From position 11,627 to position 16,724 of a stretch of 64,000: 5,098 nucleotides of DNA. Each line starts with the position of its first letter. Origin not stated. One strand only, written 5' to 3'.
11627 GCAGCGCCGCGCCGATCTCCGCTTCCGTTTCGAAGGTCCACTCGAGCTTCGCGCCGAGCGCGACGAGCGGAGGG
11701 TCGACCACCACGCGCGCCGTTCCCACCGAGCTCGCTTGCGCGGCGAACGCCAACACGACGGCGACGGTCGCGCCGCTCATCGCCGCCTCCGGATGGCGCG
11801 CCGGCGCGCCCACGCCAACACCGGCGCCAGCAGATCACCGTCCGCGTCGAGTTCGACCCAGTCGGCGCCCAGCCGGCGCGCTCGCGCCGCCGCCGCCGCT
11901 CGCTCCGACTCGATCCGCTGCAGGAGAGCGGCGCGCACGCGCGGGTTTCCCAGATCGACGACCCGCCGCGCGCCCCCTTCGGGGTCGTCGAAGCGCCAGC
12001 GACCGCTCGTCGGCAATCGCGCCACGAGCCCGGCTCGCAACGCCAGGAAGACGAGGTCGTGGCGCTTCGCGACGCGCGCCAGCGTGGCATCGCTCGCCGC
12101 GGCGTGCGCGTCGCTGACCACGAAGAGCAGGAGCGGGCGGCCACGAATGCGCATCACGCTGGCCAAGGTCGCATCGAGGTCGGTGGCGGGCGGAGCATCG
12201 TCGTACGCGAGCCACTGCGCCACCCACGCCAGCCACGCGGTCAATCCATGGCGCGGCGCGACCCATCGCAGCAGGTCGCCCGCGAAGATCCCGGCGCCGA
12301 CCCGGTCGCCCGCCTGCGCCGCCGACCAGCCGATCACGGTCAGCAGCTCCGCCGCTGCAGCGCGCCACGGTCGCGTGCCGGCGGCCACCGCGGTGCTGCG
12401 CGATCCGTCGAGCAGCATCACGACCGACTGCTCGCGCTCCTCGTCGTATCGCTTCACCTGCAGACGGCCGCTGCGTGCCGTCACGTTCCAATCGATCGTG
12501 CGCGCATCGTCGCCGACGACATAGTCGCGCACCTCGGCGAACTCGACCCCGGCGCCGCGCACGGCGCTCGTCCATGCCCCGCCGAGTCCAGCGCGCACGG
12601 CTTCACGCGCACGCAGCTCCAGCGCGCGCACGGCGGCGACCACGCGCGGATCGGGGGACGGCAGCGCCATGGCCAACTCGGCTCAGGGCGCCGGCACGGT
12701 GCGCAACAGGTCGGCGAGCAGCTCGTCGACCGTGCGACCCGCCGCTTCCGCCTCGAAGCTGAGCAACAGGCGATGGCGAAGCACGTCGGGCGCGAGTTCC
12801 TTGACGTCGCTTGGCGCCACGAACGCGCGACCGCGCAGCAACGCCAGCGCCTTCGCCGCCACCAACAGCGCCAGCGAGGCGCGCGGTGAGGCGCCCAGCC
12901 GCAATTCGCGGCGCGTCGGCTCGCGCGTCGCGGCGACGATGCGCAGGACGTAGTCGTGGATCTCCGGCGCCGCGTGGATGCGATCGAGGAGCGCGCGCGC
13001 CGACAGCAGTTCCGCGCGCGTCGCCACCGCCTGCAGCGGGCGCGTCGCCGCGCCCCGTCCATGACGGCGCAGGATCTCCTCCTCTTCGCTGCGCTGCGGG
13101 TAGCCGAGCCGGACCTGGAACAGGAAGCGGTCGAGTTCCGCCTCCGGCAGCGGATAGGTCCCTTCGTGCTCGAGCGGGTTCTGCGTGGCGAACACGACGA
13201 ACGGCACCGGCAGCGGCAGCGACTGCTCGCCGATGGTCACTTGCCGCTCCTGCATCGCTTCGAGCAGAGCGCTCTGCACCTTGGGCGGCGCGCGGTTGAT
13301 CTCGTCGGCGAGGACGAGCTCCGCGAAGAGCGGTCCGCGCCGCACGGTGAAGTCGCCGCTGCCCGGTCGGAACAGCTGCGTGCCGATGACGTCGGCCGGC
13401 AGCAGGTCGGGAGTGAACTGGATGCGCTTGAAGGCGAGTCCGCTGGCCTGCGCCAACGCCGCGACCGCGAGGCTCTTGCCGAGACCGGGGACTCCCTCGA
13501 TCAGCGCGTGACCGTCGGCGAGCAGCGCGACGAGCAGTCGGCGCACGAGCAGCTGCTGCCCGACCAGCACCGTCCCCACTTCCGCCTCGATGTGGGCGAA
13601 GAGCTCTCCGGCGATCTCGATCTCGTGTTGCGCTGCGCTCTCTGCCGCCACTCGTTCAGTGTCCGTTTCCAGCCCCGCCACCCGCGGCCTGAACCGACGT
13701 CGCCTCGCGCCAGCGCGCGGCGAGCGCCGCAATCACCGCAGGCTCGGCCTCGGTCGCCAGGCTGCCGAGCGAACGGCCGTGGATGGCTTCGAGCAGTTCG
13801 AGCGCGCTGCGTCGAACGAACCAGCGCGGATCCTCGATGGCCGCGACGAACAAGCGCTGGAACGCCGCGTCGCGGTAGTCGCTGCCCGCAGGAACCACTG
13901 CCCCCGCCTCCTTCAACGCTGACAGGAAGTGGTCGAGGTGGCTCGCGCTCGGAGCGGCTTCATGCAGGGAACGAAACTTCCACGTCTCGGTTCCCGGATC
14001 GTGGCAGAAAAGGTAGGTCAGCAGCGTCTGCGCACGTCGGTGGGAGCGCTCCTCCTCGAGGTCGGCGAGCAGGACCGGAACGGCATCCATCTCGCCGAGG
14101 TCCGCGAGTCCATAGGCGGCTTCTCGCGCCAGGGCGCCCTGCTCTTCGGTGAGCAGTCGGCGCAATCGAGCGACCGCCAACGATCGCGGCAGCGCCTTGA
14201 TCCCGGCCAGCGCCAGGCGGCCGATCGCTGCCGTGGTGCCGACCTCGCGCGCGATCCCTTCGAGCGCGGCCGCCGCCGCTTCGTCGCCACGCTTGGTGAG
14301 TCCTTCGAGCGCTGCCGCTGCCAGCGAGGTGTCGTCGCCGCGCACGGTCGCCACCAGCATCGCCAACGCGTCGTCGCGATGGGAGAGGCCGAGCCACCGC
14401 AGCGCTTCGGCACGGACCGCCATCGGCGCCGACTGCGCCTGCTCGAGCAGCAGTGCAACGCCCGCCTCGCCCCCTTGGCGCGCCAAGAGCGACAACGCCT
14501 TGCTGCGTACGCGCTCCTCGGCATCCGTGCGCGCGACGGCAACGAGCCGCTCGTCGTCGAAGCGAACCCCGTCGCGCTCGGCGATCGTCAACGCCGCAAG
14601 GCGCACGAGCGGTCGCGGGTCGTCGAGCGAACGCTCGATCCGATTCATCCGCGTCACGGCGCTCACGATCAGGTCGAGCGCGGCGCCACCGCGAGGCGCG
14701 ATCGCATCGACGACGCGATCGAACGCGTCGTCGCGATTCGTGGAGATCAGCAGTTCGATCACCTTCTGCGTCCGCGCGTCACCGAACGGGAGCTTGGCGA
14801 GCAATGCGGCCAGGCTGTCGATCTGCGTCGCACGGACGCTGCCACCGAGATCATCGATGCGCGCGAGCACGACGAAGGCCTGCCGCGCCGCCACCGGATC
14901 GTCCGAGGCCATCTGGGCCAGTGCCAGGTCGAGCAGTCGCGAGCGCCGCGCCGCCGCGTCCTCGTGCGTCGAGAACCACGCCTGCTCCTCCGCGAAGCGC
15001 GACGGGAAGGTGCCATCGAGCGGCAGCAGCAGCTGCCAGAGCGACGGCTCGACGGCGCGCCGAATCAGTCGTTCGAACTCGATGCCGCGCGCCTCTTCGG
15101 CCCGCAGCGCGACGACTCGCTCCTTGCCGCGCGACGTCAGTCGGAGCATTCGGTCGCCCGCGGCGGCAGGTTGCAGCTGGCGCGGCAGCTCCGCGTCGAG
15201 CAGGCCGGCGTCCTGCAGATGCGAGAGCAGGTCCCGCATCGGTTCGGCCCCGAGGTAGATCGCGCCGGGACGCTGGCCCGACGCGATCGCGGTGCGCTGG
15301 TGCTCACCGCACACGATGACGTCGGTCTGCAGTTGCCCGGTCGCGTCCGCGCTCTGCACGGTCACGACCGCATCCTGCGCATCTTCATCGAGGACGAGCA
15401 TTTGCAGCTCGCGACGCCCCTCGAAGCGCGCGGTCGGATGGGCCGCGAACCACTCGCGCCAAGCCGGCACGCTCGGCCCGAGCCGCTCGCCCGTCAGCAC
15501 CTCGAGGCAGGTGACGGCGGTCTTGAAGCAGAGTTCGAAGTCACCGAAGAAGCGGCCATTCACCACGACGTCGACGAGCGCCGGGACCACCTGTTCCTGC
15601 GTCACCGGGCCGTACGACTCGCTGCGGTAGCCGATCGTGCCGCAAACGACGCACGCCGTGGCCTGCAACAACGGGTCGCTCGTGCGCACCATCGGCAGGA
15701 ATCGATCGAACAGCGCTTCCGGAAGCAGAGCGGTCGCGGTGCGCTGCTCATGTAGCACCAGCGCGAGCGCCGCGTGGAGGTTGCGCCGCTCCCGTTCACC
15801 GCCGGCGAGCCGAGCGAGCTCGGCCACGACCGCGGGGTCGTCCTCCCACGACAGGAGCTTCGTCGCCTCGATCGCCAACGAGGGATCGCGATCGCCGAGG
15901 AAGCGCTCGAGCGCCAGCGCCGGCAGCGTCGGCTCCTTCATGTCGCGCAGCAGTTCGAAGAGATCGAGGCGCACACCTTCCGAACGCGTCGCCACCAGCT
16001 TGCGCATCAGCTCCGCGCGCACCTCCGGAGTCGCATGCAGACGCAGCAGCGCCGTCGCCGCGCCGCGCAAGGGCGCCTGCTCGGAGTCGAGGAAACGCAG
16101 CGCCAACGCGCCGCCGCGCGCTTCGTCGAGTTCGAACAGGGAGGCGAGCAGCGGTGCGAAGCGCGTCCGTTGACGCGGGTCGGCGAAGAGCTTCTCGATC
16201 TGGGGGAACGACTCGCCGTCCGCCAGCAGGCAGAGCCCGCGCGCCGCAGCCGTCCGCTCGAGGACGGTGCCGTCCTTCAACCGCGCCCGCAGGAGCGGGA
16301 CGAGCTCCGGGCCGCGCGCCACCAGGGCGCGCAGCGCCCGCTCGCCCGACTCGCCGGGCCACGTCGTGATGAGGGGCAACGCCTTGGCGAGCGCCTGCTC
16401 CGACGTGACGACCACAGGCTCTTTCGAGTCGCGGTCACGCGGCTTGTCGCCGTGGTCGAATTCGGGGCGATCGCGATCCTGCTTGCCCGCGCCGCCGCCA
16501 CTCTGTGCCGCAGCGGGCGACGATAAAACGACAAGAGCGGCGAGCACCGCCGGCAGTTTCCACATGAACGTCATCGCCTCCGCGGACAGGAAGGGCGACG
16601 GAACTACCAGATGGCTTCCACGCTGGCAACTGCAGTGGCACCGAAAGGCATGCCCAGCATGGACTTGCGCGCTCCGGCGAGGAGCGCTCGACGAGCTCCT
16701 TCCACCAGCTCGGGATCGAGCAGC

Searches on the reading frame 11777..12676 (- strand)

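Call 43: search_protein_families(library=pfam, proteins=[window:11777-12676:-], max_evalue=0.00001)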
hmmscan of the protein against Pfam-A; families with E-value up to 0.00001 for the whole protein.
window:11777-12676:- (299 aa): 1 family
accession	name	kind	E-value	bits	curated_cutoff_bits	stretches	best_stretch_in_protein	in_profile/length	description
PF01882.25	DUF58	-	8.9e-38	130.1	23.4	1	48-259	1-214/216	Protein of unknown function DUF58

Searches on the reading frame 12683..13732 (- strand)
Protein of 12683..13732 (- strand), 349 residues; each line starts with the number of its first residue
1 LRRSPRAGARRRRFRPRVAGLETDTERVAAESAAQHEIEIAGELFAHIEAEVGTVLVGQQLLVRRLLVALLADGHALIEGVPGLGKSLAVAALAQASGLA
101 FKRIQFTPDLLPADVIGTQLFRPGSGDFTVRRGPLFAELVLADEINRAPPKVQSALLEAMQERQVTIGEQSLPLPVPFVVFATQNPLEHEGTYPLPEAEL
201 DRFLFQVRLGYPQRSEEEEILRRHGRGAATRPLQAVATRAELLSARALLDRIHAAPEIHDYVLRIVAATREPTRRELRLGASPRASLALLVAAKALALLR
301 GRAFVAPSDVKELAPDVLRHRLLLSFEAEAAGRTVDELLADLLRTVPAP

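Call 43: search_protein_families(library=pfam, proteins=[window:12683-13732:-], max_evalue=0.00001)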
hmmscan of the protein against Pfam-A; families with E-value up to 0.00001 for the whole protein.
window:12683-13732:- (349 aa): 5 families
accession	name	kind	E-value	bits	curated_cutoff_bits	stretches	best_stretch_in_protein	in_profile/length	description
PF07726.17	AAA_3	-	1.2e-59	200.4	27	1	75-205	1-131/131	ATPase family associated with various cellular activities (AAA)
PF17863.7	AAA_lid_2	-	2.1e-21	75.9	22.7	1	275-341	7-73/74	AAA lid domain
PF20030.5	bpMoxR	-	6.6e-12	45.4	27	1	48-228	6-184/205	MoxR domain in the MoxR-vWA-beta-propeller ternary systems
PF07728.20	AAA_5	-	5.3e-11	43.1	22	1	76-203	2-139/139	AAA domain (dynein-related subfamily)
PF00158.32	Sigma54_activat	-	2.2e-06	27.9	20.2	0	71-189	20-147/168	Sigma-54 interaction domain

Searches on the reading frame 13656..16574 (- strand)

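Call 43: search_protein_families(library=pfam, proteins=[window:13656-16574:-], max_evalue=0.00001)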
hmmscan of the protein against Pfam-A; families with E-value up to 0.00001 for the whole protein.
window:13656-16574:- (972 aa): 1 family
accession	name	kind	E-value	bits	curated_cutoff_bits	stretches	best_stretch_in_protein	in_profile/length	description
PF13646.12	HEAT_2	-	2.7e-15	56.8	27.7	0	707-777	2-73/88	HEAT repeats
